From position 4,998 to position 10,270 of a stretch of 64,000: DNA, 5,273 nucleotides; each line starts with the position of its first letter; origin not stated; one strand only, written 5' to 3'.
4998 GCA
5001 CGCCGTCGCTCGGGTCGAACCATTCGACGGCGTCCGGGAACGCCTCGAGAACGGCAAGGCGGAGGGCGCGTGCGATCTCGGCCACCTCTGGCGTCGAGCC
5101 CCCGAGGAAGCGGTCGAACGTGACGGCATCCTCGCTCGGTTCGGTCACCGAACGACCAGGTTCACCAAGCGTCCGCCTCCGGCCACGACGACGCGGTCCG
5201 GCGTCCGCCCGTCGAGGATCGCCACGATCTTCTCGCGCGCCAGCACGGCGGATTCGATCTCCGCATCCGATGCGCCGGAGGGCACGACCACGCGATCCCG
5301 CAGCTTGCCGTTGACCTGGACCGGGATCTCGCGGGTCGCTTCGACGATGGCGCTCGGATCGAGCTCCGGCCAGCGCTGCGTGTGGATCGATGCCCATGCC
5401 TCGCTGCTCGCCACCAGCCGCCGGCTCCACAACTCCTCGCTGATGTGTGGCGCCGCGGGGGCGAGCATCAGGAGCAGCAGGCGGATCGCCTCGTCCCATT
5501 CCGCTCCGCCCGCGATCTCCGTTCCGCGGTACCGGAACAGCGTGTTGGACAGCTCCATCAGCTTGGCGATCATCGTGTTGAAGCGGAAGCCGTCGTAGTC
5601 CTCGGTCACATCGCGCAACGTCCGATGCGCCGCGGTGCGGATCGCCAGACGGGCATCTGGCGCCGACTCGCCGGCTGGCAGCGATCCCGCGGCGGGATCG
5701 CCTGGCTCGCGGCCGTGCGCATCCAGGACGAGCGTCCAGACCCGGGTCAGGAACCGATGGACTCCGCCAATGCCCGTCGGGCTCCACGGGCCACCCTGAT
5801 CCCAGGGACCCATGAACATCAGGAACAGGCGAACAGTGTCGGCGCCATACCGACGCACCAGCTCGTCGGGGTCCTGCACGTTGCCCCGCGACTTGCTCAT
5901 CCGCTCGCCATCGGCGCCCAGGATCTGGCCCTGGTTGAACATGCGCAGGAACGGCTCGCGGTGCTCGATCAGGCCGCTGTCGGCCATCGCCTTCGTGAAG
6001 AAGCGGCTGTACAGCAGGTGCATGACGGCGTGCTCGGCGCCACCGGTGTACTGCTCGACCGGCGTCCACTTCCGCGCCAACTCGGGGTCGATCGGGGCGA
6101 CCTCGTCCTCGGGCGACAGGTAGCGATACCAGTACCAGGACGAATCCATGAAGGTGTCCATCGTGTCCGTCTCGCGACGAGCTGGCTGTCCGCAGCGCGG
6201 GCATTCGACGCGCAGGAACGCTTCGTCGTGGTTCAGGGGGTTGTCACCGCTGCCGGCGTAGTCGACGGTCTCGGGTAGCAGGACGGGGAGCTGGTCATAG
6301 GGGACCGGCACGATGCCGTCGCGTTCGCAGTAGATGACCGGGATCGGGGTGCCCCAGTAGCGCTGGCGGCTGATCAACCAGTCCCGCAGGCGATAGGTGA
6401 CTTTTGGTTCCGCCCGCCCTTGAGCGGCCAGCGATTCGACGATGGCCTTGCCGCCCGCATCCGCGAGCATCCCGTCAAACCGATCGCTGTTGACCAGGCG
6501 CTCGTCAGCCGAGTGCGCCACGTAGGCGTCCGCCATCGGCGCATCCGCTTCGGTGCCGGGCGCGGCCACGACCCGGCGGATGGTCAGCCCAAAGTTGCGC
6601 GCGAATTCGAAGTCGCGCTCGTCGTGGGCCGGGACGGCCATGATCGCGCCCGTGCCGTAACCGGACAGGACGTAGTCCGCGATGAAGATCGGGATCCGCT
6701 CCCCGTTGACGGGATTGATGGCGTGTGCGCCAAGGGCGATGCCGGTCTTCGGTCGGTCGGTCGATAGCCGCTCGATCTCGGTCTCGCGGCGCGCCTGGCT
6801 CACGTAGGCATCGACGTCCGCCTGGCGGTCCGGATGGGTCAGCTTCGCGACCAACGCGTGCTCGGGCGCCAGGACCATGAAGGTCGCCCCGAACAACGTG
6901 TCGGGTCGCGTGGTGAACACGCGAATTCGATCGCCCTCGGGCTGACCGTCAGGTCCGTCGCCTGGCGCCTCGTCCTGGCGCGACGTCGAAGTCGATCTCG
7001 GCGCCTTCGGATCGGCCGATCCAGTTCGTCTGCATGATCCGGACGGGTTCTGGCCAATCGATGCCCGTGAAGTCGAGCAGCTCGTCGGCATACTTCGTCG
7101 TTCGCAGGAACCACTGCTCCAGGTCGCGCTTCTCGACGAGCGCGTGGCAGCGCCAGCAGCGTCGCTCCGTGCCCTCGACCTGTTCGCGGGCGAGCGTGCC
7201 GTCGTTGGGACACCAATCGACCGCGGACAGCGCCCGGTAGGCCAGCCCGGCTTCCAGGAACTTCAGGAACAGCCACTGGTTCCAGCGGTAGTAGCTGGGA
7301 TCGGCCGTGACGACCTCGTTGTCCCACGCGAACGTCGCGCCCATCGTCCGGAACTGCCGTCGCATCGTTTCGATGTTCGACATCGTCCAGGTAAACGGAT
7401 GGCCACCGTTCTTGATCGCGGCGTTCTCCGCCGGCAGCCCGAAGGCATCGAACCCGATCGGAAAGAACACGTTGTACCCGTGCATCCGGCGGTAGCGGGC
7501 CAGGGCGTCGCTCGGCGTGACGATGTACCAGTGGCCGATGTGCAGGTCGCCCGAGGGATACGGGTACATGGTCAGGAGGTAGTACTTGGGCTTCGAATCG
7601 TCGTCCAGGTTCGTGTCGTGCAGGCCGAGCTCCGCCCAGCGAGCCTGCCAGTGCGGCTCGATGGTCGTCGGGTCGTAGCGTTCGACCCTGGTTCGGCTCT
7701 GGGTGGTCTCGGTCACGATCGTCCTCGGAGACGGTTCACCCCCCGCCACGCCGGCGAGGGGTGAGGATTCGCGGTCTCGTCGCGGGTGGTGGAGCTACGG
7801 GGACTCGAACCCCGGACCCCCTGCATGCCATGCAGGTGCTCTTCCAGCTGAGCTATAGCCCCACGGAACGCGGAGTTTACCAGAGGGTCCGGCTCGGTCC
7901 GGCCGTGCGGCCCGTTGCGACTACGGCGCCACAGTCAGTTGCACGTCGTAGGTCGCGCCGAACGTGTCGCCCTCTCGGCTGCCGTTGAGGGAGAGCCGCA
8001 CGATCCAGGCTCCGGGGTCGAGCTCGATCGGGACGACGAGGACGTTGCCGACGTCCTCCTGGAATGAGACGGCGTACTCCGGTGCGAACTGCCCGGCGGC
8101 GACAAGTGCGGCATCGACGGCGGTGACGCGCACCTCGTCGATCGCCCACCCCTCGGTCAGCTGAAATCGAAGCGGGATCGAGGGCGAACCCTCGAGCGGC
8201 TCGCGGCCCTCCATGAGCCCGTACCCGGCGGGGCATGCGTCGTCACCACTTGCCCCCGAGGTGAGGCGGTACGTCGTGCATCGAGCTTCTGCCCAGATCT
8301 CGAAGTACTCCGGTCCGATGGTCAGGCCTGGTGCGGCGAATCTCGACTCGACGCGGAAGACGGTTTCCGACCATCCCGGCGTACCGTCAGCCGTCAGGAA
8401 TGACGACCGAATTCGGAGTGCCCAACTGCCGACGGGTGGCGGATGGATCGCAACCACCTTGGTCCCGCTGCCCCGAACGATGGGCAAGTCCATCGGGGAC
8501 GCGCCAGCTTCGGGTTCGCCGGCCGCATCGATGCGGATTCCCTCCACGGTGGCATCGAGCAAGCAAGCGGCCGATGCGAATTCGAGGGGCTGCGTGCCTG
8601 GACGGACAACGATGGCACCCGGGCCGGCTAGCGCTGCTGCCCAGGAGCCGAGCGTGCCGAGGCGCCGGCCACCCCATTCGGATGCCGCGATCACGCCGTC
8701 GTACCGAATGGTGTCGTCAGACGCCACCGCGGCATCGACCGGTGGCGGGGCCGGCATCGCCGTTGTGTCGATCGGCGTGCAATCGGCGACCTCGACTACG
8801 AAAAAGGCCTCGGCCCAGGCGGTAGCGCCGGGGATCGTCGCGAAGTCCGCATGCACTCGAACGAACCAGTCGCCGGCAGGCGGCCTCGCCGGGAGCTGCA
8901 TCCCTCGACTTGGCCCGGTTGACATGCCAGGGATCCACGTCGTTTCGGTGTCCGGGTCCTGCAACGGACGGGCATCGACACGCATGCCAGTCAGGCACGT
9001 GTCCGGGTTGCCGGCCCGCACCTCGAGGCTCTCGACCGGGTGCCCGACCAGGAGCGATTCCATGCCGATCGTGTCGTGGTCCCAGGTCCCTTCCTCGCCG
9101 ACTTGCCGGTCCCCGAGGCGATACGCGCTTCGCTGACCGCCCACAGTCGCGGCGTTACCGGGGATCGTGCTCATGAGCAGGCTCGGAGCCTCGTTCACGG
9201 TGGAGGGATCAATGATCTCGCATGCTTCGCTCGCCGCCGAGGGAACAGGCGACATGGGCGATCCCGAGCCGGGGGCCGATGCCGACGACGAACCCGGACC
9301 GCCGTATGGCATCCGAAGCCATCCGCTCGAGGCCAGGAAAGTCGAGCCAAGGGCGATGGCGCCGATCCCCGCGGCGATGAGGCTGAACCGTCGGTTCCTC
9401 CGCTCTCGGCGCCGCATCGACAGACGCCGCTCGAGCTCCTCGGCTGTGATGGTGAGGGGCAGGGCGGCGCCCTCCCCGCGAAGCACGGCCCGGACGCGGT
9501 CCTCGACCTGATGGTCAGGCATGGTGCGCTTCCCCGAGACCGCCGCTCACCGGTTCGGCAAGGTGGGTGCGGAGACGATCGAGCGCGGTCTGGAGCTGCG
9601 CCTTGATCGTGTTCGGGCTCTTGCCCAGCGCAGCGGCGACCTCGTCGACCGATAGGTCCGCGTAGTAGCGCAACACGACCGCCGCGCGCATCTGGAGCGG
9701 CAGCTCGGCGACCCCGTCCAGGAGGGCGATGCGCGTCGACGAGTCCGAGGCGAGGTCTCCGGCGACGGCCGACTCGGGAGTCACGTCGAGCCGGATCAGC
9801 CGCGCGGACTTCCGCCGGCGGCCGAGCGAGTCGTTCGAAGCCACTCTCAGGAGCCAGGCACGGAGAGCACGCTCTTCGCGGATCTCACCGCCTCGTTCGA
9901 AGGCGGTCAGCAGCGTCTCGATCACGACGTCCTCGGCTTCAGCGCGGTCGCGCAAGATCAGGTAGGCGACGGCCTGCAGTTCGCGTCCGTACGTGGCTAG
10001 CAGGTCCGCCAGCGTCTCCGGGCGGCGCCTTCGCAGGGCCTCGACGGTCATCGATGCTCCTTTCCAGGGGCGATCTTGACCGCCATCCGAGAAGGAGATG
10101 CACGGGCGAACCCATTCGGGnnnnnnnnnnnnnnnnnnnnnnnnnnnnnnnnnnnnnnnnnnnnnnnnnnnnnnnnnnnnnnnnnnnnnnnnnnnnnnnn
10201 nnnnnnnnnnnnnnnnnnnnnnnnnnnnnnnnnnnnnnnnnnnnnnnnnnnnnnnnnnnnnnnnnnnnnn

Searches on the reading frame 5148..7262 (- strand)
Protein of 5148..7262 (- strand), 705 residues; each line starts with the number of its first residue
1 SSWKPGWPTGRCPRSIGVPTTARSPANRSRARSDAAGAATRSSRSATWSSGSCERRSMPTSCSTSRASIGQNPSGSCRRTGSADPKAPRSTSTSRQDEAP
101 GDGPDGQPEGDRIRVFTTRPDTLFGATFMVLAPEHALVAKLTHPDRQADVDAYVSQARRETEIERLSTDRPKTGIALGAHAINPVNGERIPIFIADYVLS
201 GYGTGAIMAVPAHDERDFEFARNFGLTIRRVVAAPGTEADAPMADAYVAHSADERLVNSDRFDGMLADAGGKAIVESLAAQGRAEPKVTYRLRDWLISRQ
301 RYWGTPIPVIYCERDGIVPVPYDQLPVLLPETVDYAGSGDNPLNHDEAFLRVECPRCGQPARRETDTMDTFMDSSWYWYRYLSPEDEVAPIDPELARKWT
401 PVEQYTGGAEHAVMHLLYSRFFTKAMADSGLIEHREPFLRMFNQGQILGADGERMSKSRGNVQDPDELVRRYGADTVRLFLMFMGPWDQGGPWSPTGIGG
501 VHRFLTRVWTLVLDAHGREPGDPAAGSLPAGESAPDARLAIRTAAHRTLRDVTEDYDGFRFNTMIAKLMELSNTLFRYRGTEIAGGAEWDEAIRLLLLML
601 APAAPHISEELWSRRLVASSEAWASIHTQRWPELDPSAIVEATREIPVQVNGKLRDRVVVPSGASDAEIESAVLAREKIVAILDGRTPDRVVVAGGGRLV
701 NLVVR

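Call 18: search_protein_families(library=pfam, proteins=[window:5148-7262:-], max_evalue=0.001)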
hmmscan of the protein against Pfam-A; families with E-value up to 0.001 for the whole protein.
window:5148-7262:- (705 aa): 4 families
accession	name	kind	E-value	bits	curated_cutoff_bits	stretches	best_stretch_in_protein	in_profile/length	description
PF13603.12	tRNA-synt_1_2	-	1.9e-54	184.4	25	1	111-278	21-184/185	Leucyl-tRNA synthetase, editing domain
PF00133.28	tRNA-synt_1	-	2.8e-21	76.2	22.7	1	292-482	228-403/414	tRNA synthetases class I (I, L, M and V)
PF08264.19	Anticodon_1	-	4.7e-20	72.4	25.1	1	541-665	4-143/148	Anticodon-binding domain of tRNA ligase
PF09334.17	tRNA-synt_1g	-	2.4e-05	23.7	20.1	0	446-487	319-360/391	tRNA synthetases class I (M)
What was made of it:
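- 5148..7794 (-): leuS, broken by another +1 shift near 6965-6990. Used here as a control for assembly quality. The editing domain, positions 228-403 and the anticodon domain lie in the next, overlapping ORF (call 18).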

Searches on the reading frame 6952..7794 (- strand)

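Call 18: search_protein_families(library=pfam, proteins=[window:6952-7794:-], max_evalue=0.001)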
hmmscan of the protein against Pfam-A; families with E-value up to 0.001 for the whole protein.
window:6952-7794:- (281 aa): 2 families
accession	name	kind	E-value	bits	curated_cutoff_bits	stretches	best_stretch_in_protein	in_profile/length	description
PF00133.28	tRNA-synt_1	-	5.2e-24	85.2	22.7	1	49-241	2-205/414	tRNA synthetases class I (I, L, M and V)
PF09334.17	tRNA-synt_1g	-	6.7e-19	68.3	20.1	1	74-216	4-142/391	tRNA synthetases class I (M)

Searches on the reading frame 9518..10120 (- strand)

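Call 18: search_protein_families(library=pfam, proteins=[window:9518-10120:-], max_evalue=0.001)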
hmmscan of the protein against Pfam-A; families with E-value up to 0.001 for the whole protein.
window:9518-10120:- (201 aa): 5 families
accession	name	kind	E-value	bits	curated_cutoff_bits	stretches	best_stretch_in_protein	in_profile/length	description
PF08281.18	Sigma70_r4_2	-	1.9e-11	43.9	25.7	1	132-183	3-54/54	Sigma-70, region 4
PF04542.20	Sigma70_r2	-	6.9e-09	35.8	24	1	41-107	2-70/71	Sigma-70 region 2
PF04545.22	Sigma70_r4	-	9.9e-09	35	24.1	1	138-184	3-49/50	Sigma-70, region 4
PF13384.12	HTH_23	-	0.0001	22.4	24.6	1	143-173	5-35/50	Homeodomain-like domain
PF07638.17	Sigma70_ECF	-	0.00099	19.5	21.1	0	135-187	131-183/185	ECF sigma factor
